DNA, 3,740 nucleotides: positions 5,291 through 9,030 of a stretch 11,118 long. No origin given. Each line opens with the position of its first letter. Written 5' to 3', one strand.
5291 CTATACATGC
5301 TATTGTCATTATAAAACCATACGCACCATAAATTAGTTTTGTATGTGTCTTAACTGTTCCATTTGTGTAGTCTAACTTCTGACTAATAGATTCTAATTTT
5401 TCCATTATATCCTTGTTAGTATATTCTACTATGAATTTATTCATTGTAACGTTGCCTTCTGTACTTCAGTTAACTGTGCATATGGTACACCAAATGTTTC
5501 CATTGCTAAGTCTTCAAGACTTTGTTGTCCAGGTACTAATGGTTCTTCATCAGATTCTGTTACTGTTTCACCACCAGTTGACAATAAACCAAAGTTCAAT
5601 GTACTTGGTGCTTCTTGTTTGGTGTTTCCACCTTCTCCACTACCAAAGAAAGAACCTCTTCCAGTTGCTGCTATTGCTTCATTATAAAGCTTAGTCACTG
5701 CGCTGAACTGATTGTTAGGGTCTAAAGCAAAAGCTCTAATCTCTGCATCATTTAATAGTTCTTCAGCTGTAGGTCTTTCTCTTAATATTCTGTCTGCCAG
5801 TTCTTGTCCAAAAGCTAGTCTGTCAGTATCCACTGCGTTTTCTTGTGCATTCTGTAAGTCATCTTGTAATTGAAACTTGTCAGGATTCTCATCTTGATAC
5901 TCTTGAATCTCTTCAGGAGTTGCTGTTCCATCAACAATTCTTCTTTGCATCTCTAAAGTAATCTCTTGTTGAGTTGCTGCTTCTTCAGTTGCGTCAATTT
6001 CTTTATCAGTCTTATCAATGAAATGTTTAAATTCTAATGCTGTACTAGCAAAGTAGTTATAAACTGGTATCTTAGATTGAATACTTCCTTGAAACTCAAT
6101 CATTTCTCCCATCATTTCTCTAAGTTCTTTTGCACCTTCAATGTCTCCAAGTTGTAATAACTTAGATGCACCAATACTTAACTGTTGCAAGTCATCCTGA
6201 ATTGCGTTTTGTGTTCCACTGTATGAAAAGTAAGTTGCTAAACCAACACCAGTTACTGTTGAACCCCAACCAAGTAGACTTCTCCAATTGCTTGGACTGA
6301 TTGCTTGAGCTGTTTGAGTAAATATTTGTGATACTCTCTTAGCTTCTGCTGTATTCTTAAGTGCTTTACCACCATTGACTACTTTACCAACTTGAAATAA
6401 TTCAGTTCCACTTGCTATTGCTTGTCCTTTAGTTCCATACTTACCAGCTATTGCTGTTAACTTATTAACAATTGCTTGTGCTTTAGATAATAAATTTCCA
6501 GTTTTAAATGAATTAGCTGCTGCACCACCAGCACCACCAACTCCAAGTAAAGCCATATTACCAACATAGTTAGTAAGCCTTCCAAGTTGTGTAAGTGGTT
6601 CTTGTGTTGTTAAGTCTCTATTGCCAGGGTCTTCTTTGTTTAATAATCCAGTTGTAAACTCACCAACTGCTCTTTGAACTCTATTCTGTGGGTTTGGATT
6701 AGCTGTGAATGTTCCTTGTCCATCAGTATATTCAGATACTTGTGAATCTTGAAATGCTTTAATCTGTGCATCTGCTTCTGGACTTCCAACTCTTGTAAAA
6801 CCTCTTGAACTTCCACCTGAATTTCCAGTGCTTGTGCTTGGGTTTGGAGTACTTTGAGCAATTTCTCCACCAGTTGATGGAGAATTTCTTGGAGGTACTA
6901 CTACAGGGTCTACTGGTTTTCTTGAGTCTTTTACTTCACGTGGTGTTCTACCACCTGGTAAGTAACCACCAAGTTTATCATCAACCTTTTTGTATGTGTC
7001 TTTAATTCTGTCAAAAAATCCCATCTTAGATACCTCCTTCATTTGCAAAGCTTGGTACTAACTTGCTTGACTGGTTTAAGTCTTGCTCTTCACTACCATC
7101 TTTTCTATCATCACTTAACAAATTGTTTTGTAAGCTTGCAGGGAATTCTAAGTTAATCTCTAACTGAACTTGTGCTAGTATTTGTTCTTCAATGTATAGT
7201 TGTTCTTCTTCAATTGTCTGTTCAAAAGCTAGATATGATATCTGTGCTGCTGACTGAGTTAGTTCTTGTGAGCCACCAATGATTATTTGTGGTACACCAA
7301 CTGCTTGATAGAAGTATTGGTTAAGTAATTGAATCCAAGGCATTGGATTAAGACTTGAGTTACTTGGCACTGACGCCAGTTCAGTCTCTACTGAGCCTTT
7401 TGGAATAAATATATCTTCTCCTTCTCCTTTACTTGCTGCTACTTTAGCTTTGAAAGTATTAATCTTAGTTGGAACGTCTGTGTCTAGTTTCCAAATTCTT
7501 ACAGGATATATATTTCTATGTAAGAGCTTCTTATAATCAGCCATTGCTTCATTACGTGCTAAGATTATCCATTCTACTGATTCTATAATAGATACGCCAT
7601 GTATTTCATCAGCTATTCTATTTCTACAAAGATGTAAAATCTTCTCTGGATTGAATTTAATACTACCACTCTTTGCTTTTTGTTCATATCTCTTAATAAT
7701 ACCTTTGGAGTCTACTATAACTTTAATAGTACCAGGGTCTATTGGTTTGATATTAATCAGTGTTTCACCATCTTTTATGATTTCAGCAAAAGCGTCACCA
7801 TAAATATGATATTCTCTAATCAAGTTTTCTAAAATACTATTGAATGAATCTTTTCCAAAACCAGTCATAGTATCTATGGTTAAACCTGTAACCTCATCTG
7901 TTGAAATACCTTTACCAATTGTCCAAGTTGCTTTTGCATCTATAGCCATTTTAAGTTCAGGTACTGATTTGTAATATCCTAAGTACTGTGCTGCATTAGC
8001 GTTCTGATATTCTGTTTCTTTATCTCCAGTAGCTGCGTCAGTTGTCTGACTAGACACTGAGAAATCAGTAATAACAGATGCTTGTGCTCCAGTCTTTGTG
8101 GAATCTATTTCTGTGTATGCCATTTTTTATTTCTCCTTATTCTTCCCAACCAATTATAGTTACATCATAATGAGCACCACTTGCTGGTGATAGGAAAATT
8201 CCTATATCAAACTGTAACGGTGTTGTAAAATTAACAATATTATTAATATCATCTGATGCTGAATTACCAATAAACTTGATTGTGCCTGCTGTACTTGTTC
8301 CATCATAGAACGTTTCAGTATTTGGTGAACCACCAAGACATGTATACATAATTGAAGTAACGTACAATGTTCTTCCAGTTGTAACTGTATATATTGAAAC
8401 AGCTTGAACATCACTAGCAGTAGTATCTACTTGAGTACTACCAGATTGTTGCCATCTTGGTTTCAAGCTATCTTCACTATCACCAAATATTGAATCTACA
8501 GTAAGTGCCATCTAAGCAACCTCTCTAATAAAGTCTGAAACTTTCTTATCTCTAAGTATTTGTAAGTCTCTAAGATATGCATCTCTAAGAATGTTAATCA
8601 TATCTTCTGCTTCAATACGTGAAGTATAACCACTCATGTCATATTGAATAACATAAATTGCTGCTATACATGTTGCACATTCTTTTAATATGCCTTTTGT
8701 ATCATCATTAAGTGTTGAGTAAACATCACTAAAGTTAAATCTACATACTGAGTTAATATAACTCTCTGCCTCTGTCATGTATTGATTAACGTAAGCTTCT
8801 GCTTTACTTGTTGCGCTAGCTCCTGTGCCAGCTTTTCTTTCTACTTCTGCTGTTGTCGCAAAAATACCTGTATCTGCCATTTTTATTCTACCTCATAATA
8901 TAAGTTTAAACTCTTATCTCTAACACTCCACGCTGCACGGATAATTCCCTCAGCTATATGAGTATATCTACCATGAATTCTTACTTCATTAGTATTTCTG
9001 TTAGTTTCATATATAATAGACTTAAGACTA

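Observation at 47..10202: Minimal tailed-phage-like genome with a full head and packaging module but no recognisable replication, lysis, integration, TerS or tail-tube genes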

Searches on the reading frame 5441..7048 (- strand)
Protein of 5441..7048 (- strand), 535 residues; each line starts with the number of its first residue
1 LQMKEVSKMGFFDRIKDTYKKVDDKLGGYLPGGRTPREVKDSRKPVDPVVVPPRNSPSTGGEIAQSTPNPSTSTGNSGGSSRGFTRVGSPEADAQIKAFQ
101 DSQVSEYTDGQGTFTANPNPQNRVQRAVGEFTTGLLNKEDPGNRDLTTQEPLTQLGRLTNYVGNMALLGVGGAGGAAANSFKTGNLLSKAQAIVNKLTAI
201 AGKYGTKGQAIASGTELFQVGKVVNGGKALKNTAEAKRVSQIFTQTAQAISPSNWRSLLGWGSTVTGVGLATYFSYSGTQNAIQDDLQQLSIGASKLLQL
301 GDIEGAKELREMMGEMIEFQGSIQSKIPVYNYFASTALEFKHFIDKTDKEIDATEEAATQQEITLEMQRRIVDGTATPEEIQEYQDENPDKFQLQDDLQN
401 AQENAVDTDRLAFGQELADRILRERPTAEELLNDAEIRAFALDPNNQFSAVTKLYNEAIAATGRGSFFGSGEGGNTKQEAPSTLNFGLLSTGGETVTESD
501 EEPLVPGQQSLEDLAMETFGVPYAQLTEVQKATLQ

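Call 6: search_protein_families(library=pfam, max_evalue=0.1, proteins=[window:5441-7048:-])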
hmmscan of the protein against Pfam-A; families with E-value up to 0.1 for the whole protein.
window:5441-7048:- (535 aa): 1 family
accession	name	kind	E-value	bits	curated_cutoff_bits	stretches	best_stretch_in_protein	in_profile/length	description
PF24210.1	T4_RIIA1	-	0.0021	18.2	27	1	355-385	29-59/67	RIIA.1-like protein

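Call 7: search_protein_families(library=phrogs, max_evalue=0.1, proteins=[window:5441-7048:-])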
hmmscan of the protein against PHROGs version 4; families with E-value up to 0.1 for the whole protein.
window:5441-7048:- (535 aa): 1 family
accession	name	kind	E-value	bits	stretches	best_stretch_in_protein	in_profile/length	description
phrog_1683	-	unknown function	0.028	15.2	1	355-385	29-59/67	-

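Call 68: find_homologous_proteins(query=window:5444-7024:-, max_evalue=0.001)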
Query window:5444-7024:- (527 aa): 3 proteins with E <= 0.001 among 8000 candidates.
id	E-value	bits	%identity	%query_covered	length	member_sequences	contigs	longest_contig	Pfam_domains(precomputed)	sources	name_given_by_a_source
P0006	1.9e-63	233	34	81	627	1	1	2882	-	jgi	jgi:hypothetical protein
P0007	3.9e-63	232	33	100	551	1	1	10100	-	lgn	-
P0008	6.1e-41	159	48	7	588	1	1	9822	-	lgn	-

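Call 76: search_protein_families(library=ncbifam, max_evalue=0.01, proteins=[window:5441-7048:-])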
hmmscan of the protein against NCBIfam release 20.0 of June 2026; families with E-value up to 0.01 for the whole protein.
window:5441-7048:- (535 aa): 0 families

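Call 77: predict_structure(alignment_id=A9)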
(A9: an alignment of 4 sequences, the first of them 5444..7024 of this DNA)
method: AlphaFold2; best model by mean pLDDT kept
length: 527 residues; sequences in the alignment: 4
mean_pLDDT: 42.2   pTM: 0.22
mean pLDDT of the five models: 42.2, 41.7, 41.4, 40.3, 40.2
residues with pLDDT >= 90: 0; 70-90: 64; 50-70: 53; < 50: 410
segments of 3 or more residues with pLDDT < 50: 1-7, 18-354, 380-395, 456-498
pLDDT, mean of each block of 10 residues (from residue 1): 49 50 41 33 31 26 24 24 30 30 30 29 30 33 33 37 32 35 39 33 27 27 32 35 31 30 30 38 41 40 46 40 37 44 42 48 52 55 42 47 69 73 74 67 75 54 35 39 35 43 75 78 74
secondary structure, 60 per line:
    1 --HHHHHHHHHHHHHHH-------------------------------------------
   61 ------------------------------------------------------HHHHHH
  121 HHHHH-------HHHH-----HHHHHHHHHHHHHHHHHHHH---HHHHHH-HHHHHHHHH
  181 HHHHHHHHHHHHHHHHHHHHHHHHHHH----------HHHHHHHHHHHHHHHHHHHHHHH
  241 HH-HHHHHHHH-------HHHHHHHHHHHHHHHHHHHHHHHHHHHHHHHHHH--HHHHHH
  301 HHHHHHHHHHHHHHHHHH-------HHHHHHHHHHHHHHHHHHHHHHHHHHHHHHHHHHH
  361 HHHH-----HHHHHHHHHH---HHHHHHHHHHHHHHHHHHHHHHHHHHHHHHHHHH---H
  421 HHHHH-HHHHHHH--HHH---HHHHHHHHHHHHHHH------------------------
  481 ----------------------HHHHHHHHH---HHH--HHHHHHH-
elements in order: H3-17 H115-125 H133-136 H142-161 H165-170 H172-207 H218-242 H244-251 H259-292 H295-318 H326-364 H370-379 H383-416 H420-425 H427-433 H442-456 H503-511 H520-526

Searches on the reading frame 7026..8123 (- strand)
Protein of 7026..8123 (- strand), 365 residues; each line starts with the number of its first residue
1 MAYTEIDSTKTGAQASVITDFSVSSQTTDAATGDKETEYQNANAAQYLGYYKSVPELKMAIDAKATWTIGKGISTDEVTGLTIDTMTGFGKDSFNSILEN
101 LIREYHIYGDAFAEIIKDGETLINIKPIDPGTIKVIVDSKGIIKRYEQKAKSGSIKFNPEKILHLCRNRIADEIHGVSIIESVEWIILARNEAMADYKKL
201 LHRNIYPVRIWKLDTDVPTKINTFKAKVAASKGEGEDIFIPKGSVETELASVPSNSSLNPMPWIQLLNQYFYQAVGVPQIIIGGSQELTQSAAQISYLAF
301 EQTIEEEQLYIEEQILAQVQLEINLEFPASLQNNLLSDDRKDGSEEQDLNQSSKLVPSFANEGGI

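Call 6: search_protein_families(library=pfam, max_evalue=0.1, proteins=[window:7026-8123:-])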
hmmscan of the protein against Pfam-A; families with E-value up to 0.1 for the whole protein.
window:7026-8123:- (365 aa): 3 families
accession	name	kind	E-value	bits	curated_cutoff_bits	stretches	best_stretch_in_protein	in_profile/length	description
PF06074.18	Portal_Mu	-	5.1e-09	36.3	23.9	1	64-328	26-290/336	Portal protein of Mu bacteriophage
PF04860.17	Phage_portal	-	8.7e-09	35.4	39.1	1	96-304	53-261/321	Phage portal protein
PF19321.4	KCTD18_C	-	0.077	13.1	27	0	42-75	79-111/309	BTB/POZ domain-containing protein KCTD18 C-terminus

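Call 7: search_protein_families(library=phrogs, max_evalue=0.1, proteins=[window:7026-8123:-])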
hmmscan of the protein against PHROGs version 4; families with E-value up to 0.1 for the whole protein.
window:7026-8123:- (365 aa): 5 families
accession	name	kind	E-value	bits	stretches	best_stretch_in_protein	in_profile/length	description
phrog_9232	-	head and packaging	2.1e-23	83.9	1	94-327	126-374/502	portal protein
phrog_12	-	head and packaging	8.1e-12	45.9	1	92-286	138-333/646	portal protein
phrog_2662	-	head and packaging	1.1e-09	38.5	1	94-203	118-232/717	portal protein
phrog_3753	-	head and packaging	0.00016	21.6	1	85-208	107-235/503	portal protein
phrog_64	-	head and packaging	0.0028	17.2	1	58-140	130-213/547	portal protein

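Call 76: search_protein_families(library=ncbifam, max_evalue=0.01, proteins=[window:7026-8123:-])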
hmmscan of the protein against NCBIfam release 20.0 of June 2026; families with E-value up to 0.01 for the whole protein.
window:7026-8123:- (365 aa): 1 family
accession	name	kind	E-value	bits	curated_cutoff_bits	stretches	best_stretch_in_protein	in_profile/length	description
TIGR01540.1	portal_PBSX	equivalog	0.0023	17.2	166.05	1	55-177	19-150/320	phage portal protein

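Call 91: search_dna_similar(query=window:7029-8123:-, collection=phages, mode=protein, max_evalue=0.001, max_rows=15)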
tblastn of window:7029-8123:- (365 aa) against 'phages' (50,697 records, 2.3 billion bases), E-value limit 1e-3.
Records with a match: 5; places in all: 5; records where one place covers at least 80% of the query: 0.
Best place of each record, by identity: <60% 5.
By first word of the organism name: Bacillus 5.
By host as written in the record: Bacillus thuringiensis 2; Bacillus cereus 1; Bacillus cereus BC102p 1; Bacillus australimaris sKR4M-27 1.
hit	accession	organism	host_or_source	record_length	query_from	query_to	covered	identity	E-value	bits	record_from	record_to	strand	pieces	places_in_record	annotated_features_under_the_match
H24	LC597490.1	Bacillus phage vB_BceM_WH1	Bacillus cereus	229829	130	283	42%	26.7%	2e-9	65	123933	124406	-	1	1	phage portal protein_gp113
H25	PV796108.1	Bacillus phage Edson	Bacillus cereus BC102p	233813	130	283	42%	26.1%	4e-9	64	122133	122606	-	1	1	hypothetical protein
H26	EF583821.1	Bacillus phage 0305phi8-36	Bacillus thuringiensis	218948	127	283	43%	23.9%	1e-5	53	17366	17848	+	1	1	ORF122: portal protein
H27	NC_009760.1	Bacillus phage 0305phi8-36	Bacillus thuringiensis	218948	127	283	43%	23.9%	1e-5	53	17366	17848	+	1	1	ORF122: portal protein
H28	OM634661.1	Bacillus phage vB_BauM_KLEB27-3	Bacillus australimaris sKR4M-27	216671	132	213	22%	28.9%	5e-6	55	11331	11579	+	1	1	portal protein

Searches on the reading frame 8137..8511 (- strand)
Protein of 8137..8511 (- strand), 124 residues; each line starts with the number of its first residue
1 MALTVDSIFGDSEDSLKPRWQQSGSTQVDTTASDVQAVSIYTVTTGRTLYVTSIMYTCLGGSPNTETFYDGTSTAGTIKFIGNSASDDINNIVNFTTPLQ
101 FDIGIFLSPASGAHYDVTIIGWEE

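Call 6: search_protein_families(library=pfam, max_evalue=0.1, proteins=[window:8137-8511:-])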
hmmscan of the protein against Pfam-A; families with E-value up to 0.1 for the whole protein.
window:8137-8511:- (124 aa): 0 families

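Call 7: search_protein_families(library=phrogs, max_evalue=0.1, proteins=[window:8137-8511:-])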
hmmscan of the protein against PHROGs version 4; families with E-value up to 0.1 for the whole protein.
window:8137-8511:- (124 aa): 0 families

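Call 42: search_solved_structures(query=A4, max_evalue=10)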
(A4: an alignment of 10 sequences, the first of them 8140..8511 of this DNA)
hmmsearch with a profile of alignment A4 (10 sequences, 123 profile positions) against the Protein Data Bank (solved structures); distinct sequences matched with E-value up to 10: 1.
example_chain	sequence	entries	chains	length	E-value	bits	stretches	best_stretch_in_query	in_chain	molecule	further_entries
2a62_A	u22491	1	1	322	0.89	13.1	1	62-111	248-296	Cadherin-8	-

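Call 76: search_protein_families(library=ncbifam, max_evalue=0.01, proteins=[window:8137-8511:-])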
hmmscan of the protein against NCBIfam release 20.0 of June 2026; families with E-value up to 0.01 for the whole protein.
window:8137-8511:- (124 aa): 0 families

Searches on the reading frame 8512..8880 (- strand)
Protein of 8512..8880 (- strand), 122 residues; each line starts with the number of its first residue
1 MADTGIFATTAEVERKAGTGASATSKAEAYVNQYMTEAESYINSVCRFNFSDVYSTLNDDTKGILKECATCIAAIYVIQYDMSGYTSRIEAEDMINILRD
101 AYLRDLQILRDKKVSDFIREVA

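Call 6: search_protein_families(library=pfam, max_evalue=0.1, proteins=[window:8512-8880:-])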
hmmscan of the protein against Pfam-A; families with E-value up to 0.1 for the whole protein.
window:8512-8880:- (122 aa): 0 families

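Call 7: search_protein_families(library=phrogs, max_evalue=0.1, proteins=[window:8512-8880:-])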
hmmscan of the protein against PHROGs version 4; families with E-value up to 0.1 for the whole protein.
window:8512-8880:- (122 aa): 1 family
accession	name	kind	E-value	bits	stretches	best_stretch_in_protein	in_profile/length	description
phrog_541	-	connector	0.016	16.1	1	27-84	19-73/129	head-tail adaptor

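Call 66: search_solved_structures(query=A5, max_evalue=1)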
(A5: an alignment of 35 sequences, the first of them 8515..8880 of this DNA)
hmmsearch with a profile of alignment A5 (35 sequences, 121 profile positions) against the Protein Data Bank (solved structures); distinct sequences matched with E-value up to 1: 0.

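Call 76: search_protein_families(library=ncbifam, max_evalue=0.01, proteins=[window:8512-8880:-])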
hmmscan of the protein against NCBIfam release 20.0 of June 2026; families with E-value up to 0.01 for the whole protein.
window:8512-8880:- (122 aa): 0 families

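Call 104: search_protein_families(library=phrogs, alignment_id=A5, max_evalue=0.01)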
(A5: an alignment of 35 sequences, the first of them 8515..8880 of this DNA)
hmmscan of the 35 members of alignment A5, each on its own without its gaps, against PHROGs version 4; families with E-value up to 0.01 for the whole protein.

A. member 1, window:8515-8880:- (122 aa): 0 families

B. families by the number of members that match (of 35 scanned): 5 families
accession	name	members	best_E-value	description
phrog_27477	-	2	0.005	-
phrog_27220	-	1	0.00078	-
phrog_27915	-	1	0.0011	-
phrog_18677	-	1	0.0034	-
phrog_32764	-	1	0.0073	-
